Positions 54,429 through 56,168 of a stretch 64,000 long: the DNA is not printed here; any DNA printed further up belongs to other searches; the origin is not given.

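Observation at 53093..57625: Three tandem non-pyrrolysine MttB-superfamily methyltransferase paralogs with no cognate corrinoid protein or methyl-THF transferase nearby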

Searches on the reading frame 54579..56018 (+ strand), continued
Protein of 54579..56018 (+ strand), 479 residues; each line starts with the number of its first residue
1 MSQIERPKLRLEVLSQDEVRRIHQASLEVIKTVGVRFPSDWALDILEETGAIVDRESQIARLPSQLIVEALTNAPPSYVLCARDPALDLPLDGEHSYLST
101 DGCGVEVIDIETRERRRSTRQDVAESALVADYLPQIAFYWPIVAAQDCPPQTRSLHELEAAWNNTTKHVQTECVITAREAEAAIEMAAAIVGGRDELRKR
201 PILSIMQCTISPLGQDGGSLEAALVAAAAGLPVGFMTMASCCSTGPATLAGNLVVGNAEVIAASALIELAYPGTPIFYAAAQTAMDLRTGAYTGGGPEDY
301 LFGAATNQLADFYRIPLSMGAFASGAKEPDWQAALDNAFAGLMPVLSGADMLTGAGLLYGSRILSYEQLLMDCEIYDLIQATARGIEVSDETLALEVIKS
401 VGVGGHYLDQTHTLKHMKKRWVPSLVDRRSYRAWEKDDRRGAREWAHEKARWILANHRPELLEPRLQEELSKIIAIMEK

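Call 33: search_solved_structures(query=window:54579-56018:+, show_alignments=3)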
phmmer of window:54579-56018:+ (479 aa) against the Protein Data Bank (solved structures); distinct sequences matched with E-value up to 0.001: 5.
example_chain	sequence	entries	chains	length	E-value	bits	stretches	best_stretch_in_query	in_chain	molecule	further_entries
9yce_A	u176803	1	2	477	7.4e-68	232.3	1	11-475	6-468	Glycine betaine methyltransferase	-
2qne_A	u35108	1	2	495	7.8e-68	232.2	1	11-475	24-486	Putative methyltransferase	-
7xcl_A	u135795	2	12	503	9.7e-68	231.9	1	10-473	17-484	Trimethylamine methyltransferase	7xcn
7xcm_A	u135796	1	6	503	1.2e-67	231.7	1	10-473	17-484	Trimethylamine methyltransferase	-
4yyc_A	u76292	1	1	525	6.2e-40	140.2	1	4-475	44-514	Putative trimethylamine methyltransferase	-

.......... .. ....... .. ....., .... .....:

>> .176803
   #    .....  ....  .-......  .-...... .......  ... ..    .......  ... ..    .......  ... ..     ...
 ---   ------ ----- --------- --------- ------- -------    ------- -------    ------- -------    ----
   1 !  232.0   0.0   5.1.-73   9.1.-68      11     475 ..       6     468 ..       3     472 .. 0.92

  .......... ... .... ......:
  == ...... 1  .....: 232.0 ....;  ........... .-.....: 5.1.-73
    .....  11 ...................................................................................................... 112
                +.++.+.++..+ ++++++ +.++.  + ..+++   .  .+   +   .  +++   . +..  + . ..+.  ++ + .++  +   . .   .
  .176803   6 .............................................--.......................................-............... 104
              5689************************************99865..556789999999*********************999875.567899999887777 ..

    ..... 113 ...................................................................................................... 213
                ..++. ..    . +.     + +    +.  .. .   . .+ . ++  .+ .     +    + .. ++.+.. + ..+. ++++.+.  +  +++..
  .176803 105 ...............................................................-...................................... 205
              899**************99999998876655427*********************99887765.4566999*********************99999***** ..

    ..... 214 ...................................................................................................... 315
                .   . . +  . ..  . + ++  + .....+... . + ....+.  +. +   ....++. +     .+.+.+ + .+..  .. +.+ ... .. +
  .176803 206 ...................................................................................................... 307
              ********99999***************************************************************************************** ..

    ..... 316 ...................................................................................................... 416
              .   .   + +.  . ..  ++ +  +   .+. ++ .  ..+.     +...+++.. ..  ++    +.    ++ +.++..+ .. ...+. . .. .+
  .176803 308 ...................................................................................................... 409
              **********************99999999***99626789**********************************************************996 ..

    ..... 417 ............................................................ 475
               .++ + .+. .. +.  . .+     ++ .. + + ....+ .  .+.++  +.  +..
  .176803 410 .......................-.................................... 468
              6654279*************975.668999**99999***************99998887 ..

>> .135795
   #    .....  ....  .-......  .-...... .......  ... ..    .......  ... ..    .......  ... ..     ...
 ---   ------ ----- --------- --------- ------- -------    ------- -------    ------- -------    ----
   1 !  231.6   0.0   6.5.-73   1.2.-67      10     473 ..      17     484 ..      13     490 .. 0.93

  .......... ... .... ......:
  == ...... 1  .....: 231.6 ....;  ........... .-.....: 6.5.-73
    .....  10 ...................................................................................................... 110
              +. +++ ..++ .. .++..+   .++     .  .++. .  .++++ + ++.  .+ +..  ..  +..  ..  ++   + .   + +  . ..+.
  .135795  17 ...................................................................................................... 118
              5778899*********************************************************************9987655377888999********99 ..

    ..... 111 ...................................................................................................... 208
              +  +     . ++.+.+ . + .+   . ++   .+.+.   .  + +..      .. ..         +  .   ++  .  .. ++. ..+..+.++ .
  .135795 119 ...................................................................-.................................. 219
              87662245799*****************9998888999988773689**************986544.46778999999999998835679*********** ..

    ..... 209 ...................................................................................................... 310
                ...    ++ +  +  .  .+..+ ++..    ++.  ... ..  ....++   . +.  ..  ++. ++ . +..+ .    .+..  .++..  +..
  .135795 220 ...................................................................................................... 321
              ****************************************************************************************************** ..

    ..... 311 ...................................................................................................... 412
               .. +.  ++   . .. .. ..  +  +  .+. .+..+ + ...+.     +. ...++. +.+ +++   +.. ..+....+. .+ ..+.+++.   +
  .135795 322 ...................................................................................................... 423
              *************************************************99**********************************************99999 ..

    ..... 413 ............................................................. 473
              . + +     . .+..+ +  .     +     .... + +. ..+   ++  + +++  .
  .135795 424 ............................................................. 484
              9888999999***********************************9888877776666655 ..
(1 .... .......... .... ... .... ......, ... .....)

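Call 44: find_related_loci(query=window:54579-56018:+, collection=genome_contigs, flank=10000)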
Query window:54579-56018:+ (479 aa) in genome_contigs; peptide patterns used: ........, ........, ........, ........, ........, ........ (x = any residue, [..] = any of these).
116 stretches matched a pattern; 78 encode a relative of the query (tblastn E <= 1e-3); 78 distinct loci.
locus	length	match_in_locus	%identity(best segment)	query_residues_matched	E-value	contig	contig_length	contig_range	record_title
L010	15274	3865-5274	91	1-470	0e+0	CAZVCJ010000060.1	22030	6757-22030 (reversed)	MAG TPA_asm: uncultured Anaerolineae bacterium isolate SRP178699_co1_610 genome assembly, contig: NODE_2784_length_22030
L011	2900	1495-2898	89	1-468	0e+0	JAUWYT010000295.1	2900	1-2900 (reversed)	MAG: Chloroflexota bacterium isolate CSMAG_2717 CSMAG_2717_k141_91326_length_2900_cov_8.1015, whole genome shotgun seque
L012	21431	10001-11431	89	1-477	0e+0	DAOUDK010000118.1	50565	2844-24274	MAG TPA_asm: Anaerolineae bacterium isolate M42_99 k117_1348250, whole genome shotgun sequence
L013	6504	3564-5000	87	1-479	0e+0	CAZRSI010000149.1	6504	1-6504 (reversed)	MAG TPA_asm: uncultured Anaerolineae bacterium isolate binchicken_co6_220 genome assembly, contig: NODE_15589_length_650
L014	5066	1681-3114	86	2-479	0e+0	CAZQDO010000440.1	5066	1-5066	MAG TPA_asm: uncultured Anaerolineae bacterium isolate binchicken_co338_52 genome assembly, contig: NODE_5041_length_506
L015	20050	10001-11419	86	2-474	0e+0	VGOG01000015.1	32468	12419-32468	MAG: Chloroflexi bacterium isolate K_DeepCast_250m_m2_317 K_DeepCast_250m_m2_317_Ga0194125_10002206, whole genome shotgu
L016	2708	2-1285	90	52-479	0e+0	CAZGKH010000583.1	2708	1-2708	MAG TPA_asm: uncultured Anaerolineae bacterium isolate binchicken_co275_239 genome assembly, contig: NODE_89291_length_2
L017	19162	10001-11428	90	4-479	0e+0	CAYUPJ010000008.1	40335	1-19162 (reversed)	MAG TPA_asm: uncultured Anaerolineae bacterium isolate binchicken_co91_444 genome assembly, contig: NODE_954_length_4033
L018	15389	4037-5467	65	1-478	0e+0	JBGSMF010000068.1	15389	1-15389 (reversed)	MAG: Thermoflexales bacterium isolate JTS-AC224 k141_1000334, whole genome shotgun sequence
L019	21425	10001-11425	66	4-479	0e+0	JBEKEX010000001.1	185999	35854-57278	MAG: Anaerolineaceae bacterium isolate SPRUCE 216 SPRUCE_216_1, whole genome shotgun sequence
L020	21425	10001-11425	66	4-479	0e+0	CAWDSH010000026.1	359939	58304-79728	MAG: uncultured Chloroflexia bacterium isolate MFD00709.bin.1.57 genome assembly, contig: contig_47884, whole genome sho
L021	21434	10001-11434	64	1-479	0e+0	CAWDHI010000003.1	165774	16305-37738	MAG: uncultured Chloroflexia bacterium isolate MFD04716.bin.1.245 genome assembly, contig: contig_32487, whole genome sh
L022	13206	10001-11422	65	1-475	0e+0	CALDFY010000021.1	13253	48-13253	MAG: uncultured Anaerolineae bacterium isolate S1_Bin_Bin_9_sub_1 genome assembly, contig: c_000001311612, whole genome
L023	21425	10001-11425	64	1-476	0e+0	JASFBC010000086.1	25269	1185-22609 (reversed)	MAG: Anaerolineae bacterium isolate PO_4 k141_212677, whole genome shotgun sequence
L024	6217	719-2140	63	1-475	0e+0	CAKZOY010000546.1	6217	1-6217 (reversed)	MAG TPA_asm: uncultured Chloroflexi bacterium isolate SRR5214706_bin.33_CONCOCT_v1.1_MAG genome assembly, contig: ERZ174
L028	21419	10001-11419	63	1-474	0e+0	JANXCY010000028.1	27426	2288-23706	MAG: Anaerolineae bacterium isolate SKYB88 NODE_28_length_27426_cov_31.956123, whole genome shotgun sequence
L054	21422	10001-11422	59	1-475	8e-179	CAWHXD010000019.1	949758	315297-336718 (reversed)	MAG: uncultured Chloroflexia bacterium isolate MFD02416.bin.2.153 genome assembly, contig: contig_8948, whole genome sho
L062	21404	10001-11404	60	5-475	2e-172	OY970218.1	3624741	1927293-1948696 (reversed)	MAG: uncultured Chloroflexia bacterium isolate MFD04716.bin.1.117 genome assembly, chromosome: 1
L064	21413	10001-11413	60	4-475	3e-170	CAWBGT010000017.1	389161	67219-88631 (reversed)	MAG: uncultured Chloroflexia bacterium isolate MFD04716.bin.3.834 genome assembly, contig: contig_24812, whole genome sh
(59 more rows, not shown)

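Call 52: search_protein_families(library=pfam, proteins=[L054:602-1765:+, L054:1813-2556:+, L054:3160-4200:-, L054:4197-5921:-, L054:6004-7605:-, L062:15148-16740:-, L062:16771-18183:-, L028:7488-8870:-, L062:12996-13907:-, L064:3128-3916:+], max_evalue=0.0001)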
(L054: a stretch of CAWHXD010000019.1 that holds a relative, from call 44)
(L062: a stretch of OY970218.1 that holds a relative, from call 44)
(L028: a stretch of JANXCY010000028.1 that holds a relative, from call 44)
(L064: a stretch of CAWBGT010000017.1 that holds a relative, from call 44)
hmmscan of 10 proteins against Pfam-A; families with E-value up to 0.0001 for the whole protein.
L054:602-1765:+ (387 aa): 1 family
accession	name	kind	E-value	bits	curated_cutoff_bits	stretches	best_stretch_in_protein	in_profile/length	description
PF01208.23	URO-D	-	6e-24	85.1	23.9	1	128-379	100-345/346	Uroporphyrinogen decarboxylase (URO-D)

L054:1813-2556:+ (247 aa): 1 family
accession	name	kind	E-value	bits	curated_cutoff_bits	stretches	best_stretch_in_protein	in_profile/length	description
PF07796.16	DUF1638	-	7.5e-36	123.9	27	1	31-214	2-160/161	Protein of unknown function (DUF1638)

L054:3160-4200:- (346 aa): 1 family
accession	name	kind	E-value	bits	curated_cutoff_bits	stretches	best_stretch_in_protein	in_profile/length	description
PF00809.28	Pterin_bind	-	4.1e-19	69.6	25.5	1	95-297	25-243/244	Pterin binding enzyme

L054:4197-5921:- (574 aa): 2 families
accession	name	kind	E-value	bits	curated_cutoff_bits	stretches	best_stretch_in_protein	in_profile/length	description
PF12225.13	DUF5981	-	4.5e-24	84.4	23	1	421-505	5-89/95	Methylene-tetrahydrofolate reductase C terminal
PF02219.23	MTHFR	-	6.8e-14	52.3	24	1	53-244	29-206/287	Methylenetetrahydrofolate reductase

L054:6004-7605:- (533 aa): 3 families
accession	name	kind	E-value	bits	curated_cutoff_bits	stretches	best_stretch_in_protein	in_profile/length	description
PF14574.11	RACo_C_ter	-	2.2e-54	184.7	27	1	325-514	4-212/261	C-terminal domain of RACo the ASKHA domain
PF17651.6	Raco_middle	-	9.3e-35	120.1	26.8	1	152-316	2-159/163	RACo middle region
PF00111.32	Fer2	-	1.2e-06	28.8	21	1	32-93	14-76/77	2Fe-2S iron-sulfur cluster binding domain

L062:15148-16740:- (530 aa): 1 family
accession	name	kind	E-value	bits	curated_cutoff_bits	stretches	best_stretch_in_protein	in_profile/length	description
PF07690.21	MFS_1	-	1.2e-17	64.4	33.4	1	29-413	4-342/347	Major Facilitator Superfamily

L062:16771-18183:- (470 aa): 1 family
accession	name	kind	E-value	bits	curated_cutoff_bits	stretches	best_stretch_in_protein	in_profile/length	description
PF01212.27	Beta_elim_lyase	-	1e-78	265.1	27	1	60-436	1-287/288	Beta-eliminating lyase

L028:7488-8870:- (460 aa): 1 family
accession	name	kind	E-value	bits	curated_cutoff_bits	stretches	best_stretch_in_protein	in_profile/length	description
PF00202.27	Aminotran_3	-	4.4e-130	434.4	30.5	1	47-455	10-403/403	Aminotransferase class-III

L062:12996-13907:- (303 aa): 0 families

L064:3128-3916:+ (262 aa): 0 families

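Call 62: search_protein_families(library=ncbifam, proteins=[L004:16097-18739:-, L012:9302-9955:+, L054:6004-7605:-, L054:3160-4200:-, L054:602-1765:+, L062:16771-18183:-], max_evalue=0.00001)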
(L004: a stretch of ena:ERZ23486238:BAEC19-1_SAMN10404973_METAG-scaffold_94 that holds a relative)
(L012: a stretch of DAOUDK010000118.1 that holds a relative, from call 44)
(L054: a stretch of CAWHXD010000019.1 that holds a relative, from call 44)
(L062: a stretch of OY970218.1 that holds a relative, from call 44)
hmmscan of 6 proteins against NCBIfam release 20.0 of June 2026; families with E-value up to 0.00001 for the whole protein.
L004:16097-18739:- (880 aa): 22 families
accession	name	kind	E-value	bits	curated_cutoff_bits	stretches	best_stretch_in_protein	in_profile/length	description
NF043070.1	DppA_dipep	equivalog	3.2e-83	280.1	1005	1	359-878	22-534/535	dipeptide ABC transporter periplasmic-binding protein DppA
TIGR02294.1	nickel_nikA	equivalog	5.6e-55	186.8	393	1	388-842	27-465/501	nickel ABC transporter substrate-binding protein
NF011942.0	PRK15413.1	equivalog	3.8e-52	177.6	594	1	377-702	39-348/512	glutathione ABC transporter substrate-binding protein GsiB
NF047575.1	opine_bind_CntA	exception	1.6e-42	145.8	800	1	366-841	37-496/535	staphylopine-dependent metal ABC transporter substrate-binding lipoprotein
NF011689.0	PRK15109.1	equivalog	1.4e-38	132.9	560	1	395-877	64-537/547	ABC transporter substrate-binding protein SapA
NF045467.1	Opp4A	equivalog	1.4e-35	122.6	650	1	385-872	55-550/556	oligopeptide ABC transporter substrate-binding protein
NF045468.1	Opp5A_nikA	equivalog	1.7e-35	122.5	600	1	395-865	43-474/488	nickel ABC transporter substrate-binding protein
NF011684.0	PRK15104.1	equivalog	1.3e-27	96.8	947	1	368-864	41-525/543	oligopeptide ABC transporter substrate-binding protein OppA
TIGR04028.1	SBP_KPN_01854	hypoth_equivalog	5.6e-26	91.2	468.5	1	402-876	35-506/509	TIGR04028 family ABC transporter substrate-binding protein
TIGR01096.1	3A0103s03R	subfamily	1.7e-25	90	256.35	1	115-352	24-250/250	lysine/arginine/ornithine ABC transporter substrate-binding protein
NF008426.0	PRK11260.1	equivalog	2.9e-24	85.7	312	1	102-358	28-266/266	cystine ABC transporter substrate-binding protein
NF007287.0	PRK09755.1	equivalog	1e-18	67.5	1098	1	362-865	29-518/535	ABC transporter substrate-binding protein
NF041765.1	ArtJ_Ecoli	equivalog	8.2e-18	64.9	510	1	119-353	25-242/243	arginine ABC transporter substrate-binding protein ArtJ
NF007029.0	PRK09495.1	equivalog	9.7e-18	64.8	303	1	116-355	26-246/248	glutamine ABC transporter substrate-binding protein GlnH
NF041764.1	ArtI_Ecoli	equivalog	8e-16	58.2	522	1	113-353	19-242/243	arginine ABC transporter substrate-binding protein ArtI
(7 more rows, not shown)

L012:9302-9955:+ (217 aa): 14 families
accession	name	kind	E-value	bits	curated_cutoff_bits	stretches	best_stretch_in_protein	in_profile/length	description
TIGR02370.1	pyl_corrinoid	subfamily_domain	1.6e-68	230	215.3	1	11-205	3-196/197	methyltransferase cognate corrinoid protein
NF047995.1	corrinoid_MtgC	exception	2.2e-61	207.1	310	1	5-215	3-214/215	glycine betaine-specific corrinoid protein MtgC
NF041607.1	dimeth_corrin_MtbC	equivalog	1.8e-60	203.9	350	1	13-214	4-203/203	dimethylamine corrinoid protein MtbC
NF047996.1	corrin_MtgC_2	exception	2.1e-55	187.5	370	1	8-214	6-210/212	glycine betaine-specific corrinoid protein MtgC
TIGR02082.1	metH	equivalog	3.7e-42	144.1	1010.85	1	8-214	648-858/1182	methionine synthase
NF040669.1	MtaC2_Meth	equivalog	7.9e-41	140.1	450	1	3-207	39-239/267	methanol--corrinoid protein MtaC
NF040655.1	MtaC_Meth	equivalog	4.9e-40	137.2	420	1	2-212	31-236/253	methanol--corrinoid protein MtaC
NF007024.0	PRK09490.1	equivalog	2.4e-36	125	1497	1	16-188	678-844/1234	methionine synthase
NF002612.0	PRK02261.1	equivalog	8.5e-13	48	110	1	94-184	4-93/148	methylaspartate mutase subunit S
TIGR01501.1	MthylAspMutase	equivalog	9.5e-10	38.4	135.8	1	95-184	3-91/134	methylaspartate mutase subunit S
NF052513.1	TransRegCarH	equivalog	8.6e-09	35.1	400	1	4-202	81-266/274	HTH-type transcriptional repressor CarH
NF052385.1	Lys_5_6_beta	equivalog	5.6e-08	32.8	280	1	119-198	136-218/241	lysine 5,6-aminomutase subunit beta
TIGR00640.1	acid_CoA_mut_C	subfamily_domain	1.1e-06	28.7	57.45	1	95-198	4-105/132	methylmalonyl-CoA mutase C-terminal domain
NF040743.1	ornith_mutase_E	equivalog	4.5e-06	24.9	800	1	85-203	587-713/730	D-ornithine 4,5-aminomutase subunit OraE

L054:6004-7605:- (533 aa): 2 families
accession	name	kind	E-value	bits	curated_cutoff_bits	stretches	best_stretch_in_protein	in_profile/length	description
NF040756.1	corr_regen_AcsV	exception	7.5e-67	226.1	800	1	151-519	210-591/632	corrinoid activation/regeneration protein AcsV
TIGR04270.1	Rama_corrin_act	subfamily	3.9e-32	111.3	500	2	152-382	2-227/534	methylamine methyltransferase corrinoid protein reductive activase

L054:3160-4200:- (346 aa): 4 families
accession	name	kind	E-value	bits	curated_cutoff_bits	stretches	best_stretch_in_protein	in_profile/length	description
NF005719.0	PRK07535.1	domain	5.1e-53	179.9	259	1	89-343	23-263/268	methyltetrahydrofolate:corrinoid/iron-sulfur protein methyltransferase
NF040758.1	CODH_ACS_meth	exception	5e-26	91.6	370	1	87-304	24-238/261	carbon monoxide dehydrogenase/acetyl-CoA synthase methytransferase subunit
TIGR02082.1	metH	equivalog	9.3e-24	83.1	1010.85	1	95-299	372-586/1182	methionine synthase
NF007024.0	PRK09490.1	equivalog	5.9e-11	40.9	1497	1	96-298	390-602/1234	methionine synthase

L054:602-1765:+ (387 aa): 4 families
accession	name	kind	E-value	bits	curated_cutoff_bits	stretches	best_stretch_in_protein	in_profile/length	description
TIGR01463.1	mtaA_cmuA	subfamily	2e-15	56.9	235.4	1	171-378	144-336/340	MtaA/CmuA family methyltransferase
NF004889.0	PRK06252.1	subfamily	2.5e-14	53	244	1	173-379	147-335/340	methylcobalamin:coenzyme M methyltransferase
NF040654.1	MtaA_Meth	equivalog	1.7e-11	43.7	400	1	172-379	144-334/337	methylcobamide:CoM methyltransferase MtaA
NF041608.1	methylcob_mtaseMtbA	equivalog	3.6e-06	26.3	600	0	174-377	148-334/339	methylcobamide:CoM methyltransferase MtbA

L062:16771-18183:- (470 aa): 4 families
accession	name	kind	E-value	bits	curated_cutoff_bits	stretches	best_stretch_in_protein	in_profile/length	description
TIGR02618.1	tyr_phenol_ly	equivalog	7.7e-232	770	720.7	1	19-468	1-450/450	tyrosine phenol-lyase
NF009709.0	PRK13238.1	subfamily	9.1e-190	631.3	285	1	18-469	7-460/463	tryptophanase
NF053783.1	TphnTnaApg1401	equivalog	3.3e-168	560.4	750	1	18-467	5-454/457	tryptophanase TnaA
TIGR02617.1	tnaA_trp_ase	equivalog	1.6e-147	492.3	825.8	1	19-469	4-466/467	tryptophanase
